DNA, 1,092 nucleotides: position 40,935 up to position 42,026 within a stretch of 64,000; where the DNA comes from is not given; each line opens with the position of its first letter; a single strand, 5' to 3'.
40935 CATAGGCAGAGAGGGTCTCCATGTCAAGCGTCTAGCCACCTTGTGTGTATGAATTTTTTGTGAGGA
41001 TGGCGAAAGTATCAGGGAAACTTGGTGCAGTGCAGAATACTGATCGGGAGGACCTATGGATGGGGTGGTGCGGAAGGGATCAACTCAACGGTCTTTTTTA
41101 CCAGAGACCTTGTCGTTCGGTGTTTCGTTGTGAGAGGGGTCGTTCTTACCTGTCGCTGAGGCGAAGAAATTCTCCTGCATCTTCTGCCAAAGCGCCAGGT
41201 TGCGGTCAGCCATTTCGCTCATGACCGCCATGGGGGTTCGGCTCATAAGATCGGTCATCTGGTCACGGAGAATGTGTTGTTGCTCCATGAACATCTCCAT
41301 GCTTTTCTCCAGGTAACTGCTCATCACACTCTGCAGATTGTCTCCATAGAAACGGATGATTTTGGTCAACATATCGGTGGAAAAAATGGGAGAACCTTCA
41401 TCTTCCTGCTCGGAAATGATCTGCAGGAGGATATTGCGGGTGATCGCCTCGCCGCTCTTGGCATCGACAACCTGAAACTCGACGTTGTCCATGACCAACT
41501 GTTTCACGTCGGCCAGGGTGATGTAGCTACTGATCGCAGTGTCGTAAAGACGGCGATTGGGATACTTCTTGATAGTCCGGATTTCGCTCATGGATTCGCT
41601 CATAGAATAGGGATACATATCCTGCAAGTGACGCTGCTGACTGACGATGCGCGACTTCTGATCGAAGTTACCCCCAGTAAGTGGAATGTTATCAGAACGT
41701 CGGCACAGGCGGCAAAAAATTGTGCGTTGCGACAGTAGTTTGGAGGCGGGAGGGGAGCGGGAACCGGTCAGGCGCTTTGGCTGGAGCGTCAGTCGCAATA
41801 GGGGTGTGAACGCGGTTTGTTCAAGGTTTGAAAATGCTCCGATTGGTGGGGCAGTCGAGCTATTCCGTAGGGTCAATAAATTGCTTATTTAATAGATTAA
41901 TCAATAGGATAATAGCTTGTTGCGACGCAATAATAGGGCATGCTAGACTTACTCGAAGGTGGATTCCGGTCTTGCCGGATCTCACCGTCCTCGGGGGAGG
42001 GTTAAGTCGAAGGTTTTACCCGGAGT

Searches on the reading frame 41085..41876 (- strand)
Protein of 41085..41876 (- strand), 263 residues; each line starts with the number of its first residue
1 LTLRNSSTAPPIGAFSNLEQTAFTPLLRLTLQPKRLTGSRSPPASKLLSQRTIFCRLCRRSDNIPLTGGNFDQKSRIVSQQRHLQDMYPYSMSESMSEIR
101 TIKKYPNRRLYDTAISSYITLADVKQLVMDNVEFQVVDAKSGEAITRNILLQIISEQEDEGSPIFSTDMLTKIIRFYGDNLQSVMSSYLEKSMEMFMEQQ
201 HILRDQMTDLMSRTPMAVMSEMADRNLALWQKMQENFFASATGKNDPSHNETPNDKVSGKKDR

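Call 3: search_protein_families(library=pfam, proteins=[window:41085-41876:-], max_evalue=0.01)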
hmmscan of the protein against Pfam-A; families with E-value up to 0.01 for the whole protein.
window:41085-41876:- (263 aa): 2 families
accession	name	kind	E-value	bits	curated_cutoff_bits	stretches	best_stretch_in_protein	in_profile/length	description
PF07879.16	PHB_acc_N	-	5.8e-29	100.4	25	1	101-160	1-60/61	PHB/PHA accumulation regulator DNA-binding domain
PF05233.18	PHB_acc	-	7.7e-18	64.7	27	1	165-201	1-37/40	PHB accumulation regulatory domain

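Call 4: search_protein_families(library=ncbifam, proteins=[window:41085-41876:-], max_evalue=0.01)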
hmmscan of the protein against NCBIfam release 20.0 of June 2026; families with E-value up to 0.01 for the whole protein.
window:41085-41876:- (263 aa): 1 family
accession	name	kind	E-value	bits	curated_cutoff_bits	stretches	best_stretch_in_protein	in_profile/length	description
TIGR01848.1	PHA_reg_PhaR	equivalog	2.3e-46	156.6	109.45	1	101-206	2-107/107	polyhydroxyalkanoate synthesis repressor PhaR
